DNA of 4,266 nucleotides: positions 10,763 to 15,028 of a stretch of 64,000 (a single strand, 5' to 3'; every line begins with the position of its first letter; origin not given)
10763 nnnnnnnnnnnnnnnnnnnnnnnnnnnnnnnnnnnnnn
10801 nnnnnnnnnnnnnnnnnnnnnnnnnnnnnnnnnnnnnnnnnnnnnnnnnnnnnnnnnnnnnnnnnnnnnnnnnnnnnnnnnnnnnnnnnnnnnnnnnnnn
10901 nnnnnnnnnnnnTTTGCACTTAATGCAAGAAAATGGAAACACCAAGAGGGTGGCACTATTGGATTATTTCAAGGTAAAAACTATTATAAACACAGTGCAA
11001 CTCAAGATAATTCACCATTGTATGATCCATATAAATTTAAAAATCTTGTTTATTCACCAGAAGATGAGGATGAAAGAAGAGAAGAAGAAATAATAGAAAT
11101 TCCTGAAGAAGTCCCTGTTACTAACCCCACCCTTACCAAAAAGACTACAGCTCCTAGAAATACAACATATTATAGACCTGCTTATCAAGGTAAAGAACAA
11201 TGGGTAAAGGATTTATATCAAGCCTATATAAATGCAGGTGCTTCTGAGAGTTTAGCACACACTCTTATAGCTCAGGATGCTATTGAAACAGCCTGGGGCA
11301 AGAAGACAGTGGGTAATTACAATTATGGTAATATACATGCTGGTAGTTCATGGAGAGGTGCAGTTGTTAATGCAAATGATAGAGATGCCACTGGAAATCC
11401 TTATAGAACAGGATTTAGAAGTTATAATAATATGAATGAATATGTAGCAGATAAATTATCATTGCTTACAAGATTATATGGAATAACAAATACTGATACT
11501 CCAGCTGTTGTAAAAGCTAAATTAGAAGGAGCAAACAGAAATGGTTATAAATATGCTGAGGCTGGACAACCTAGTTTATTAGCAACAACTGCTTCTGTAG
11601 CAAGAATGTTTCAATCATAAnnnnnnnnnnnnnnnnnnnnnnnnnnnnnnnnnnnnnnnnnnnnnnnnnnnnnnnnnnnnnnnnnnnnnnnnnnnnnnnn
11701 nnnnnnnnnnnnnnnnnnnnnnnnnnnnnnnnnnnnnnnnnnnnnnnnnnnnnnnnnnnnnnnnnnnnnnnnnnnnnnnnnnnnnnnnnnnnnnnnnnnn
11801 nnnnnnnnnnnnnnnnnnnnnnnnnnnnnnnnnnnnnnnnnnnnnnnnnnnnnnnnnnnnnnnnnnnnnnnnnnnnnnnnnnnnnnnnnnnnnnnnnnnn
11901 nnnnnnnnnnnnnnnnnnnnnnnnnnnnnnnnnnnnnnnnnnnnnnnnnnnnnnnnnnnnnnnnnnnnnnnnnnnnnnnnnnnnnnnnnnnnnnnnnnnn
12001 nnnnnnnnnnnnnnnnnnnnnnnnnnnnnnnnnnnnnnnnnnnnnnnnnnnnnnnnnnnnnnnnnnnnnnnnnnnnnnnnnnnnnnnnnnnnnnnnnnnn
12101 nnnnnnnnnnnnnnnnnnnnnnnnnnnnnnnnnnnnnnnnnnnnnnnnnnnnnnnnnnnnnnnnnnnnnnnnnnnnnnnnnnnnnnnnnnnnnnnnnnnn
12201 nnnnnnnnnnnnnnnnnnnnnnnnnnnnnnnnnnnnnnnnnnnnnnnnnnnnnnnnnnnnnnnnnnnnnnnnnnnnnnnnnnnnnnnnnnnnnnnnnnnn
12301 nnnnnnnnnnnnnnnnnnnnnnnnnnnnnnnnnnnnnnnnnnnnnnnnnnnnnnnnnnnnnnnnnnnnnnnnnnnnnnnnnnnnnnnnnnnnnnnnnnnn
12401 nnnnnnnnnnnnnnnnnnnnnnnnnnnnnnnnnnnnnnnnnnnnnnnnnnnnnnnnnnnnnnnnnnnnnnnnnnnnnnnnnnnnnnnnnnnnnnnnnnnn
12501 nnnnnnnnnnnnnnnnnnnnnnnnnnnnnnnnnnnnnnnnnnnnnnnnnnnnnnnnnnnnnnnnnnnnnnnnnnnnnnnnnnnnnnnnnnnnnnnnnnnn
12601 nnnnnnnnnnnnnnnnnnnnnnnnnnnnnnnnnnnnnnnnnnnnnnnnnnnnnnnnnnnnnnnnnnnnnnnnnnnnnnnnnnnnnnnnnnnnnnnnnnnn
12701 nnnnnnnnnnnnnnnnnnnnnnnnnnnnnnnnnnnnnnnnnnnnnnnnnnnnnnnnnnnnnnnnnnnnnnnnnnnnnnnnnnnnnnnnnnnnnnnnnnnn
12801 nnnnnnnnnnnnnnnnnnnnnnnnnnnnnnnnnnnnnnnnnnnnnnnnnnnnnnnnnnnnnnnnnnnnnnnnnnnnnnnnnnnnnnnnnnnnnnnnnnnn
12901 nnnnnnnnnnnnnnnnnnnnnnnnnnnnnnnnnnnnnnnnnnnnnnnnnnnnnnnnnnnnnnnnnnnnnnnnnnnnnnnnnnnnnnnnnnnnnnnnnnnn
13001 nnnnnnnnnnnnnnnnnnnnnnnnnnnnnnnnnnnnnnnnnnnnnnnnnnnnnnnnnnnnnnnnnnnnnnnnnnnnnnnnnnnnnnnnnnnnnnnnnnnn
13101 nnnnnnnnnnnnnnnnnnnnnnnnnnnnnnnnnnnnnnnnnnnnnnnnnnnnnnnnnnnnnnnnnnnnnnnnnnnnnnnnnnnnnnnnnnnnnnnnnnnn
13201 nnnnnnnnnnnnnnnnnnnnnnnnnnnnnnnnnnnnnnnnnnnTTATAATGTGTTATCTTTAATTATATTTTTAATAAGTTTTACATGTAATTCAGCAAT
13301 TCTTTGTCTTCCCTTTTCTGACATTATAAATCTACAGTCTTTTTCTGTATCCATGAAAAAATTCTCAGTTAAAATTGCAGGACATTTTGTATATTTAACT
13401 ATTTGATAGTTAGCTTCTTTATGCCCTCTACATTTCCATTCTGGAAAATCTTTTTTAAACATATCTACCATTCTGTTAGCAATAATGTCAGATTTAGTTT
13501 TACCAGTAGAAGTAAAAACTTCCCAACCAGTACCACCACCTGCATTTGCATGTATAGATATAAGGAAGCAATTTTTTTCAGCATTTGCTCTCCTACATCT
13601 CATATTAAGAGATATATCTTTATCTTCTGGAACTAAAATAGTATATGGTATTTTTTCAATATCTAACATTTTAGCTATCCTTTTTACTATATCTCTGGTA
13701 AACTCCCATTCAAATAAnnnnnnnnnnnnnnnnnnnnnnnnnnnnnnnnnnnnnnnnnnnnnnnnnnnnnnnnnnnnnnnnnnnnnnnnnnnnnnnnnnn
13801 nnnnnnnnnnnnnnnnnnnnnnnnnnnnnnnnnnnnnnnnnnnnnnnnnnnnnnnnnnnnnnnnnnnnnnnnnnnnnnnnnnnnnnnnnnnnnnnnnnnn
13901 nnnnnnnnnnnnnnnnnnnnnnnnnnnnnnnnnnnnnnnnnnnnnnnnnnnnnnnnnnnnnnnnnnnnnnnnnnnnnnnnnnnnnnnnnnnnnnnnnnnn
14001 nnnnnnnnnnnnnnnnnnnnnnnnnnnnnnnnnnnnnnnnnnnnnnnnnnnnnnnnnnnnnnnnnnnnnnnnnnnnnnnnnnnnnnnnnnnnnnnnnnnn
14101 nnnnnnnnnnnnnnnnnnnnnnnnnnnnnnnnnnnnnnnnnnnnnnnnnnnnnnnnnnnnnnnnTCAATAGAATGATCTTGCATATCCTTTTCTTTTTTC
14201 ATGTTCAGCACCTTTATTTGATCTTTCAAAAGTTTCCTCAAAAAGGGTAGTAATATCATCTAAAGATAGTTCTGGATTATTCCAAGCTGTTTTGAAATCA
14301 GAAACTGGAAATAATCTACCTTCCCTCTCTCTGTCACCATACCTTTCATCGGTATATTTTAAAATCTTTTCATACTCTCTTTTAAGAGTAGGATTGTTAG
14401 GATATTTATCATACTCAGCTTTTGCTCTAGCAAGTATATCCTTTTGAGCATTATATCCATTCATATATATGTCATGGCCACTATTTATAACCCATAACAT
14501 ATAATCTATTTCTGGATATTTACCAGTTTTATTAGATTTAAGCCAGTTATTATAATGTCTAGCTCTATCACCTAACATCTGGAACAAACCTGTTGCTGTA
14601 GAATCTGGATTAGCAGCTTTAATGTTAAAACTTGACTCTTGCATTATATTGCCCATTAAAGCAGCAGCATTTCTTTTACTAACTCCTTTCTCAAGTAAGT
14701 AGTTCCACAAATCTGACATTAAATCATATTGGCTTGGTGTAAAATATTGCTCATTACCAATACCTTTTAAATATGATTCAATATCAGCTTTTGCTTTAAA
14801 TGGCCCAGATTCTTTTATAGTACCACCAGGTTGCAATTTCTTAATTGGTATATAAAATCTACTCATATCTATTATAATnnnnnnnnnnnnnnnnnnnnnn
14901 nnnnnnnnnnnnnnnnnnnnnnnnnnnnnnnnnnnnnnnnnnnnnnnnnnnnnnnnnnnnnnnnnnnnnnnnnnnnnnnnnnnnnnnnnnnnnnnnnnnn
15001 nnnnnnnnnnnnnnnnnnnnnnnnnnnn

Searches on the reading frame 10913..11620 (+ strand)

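Call 95: search_protein_families(library=phrogs, proteins=[window:10913-11620:+], max_evalue=0.001)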
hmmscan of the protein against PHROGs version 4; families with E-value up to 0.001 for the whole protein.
window:10913-11620:+ (235 aa): 2 families
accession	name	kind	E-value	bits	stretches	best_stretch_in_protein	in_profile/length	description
phrog_3513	-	lysis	7.2e-08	31.9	1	113-186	663-742/1434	endolysin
phrog_18032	-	lysis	3.2e-05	24.8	1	114-185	25-101/248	endolysin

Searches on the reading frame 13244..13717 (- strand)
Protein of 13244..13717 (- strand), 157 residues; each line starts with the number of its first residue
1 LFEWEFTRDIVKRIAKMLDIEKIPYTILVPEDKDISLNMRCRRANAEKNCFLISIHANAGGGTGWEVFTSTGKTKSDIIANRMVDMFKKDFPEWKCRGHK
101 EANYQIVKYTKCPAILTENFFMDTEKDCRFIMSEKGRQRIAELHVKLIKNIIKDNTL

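Call 95: search_protein_families(library=phrogs, proteins=[window:13244-13717:-], max_evalue=0.001)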
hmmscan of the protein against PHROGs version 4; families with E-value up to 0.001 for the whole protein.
window:13244-13717:- (157 aa): 2 families
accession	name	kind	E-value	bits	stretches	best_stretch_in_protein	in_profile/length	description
phrog_435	-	lysis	4.3e-36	126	1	3-155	136-288/556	endolysin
phrog_2742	-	lysis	2.6e-20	74.1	1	3-152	30-181/318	endolysin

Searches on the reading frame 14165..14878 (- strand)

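Call 95: search_protein_families(library=phrogs, proteins=[window:14165-14878:-], max_evalue=0.001)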
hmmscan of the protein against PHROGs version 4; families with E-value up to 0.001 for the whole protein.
window:14165-14878:- (237 aa): 8 families
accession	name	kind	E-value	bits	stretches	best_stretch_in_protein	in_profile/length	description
phrog_9570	-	tail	1.5e-12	48.3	1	55-110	481-536/689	tail length tape measure protein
phrog_8949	-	unknown function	2.6e-08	34.7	1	59-118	341-400/557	-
phrog_24249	-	tail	0.00016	21.7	1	57-119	16-79/739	tail protein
phrog_19487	-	tail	0.00017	21.1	1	54-107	826-883/1147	tail length tape measure protein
phrog_20388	-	lysis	0.0002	21.5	0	56-87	11-42/527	endolysin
phrog_3201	-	tail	0.00053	18.7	1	65-102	2033-2067/2408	tail fiber protein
phrog_3310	-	other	0.00059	20.5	1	72-104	161-193/231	transglycosylase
phrog_11037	-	unknown function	0.00091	19.5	0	56-129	20-99/365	-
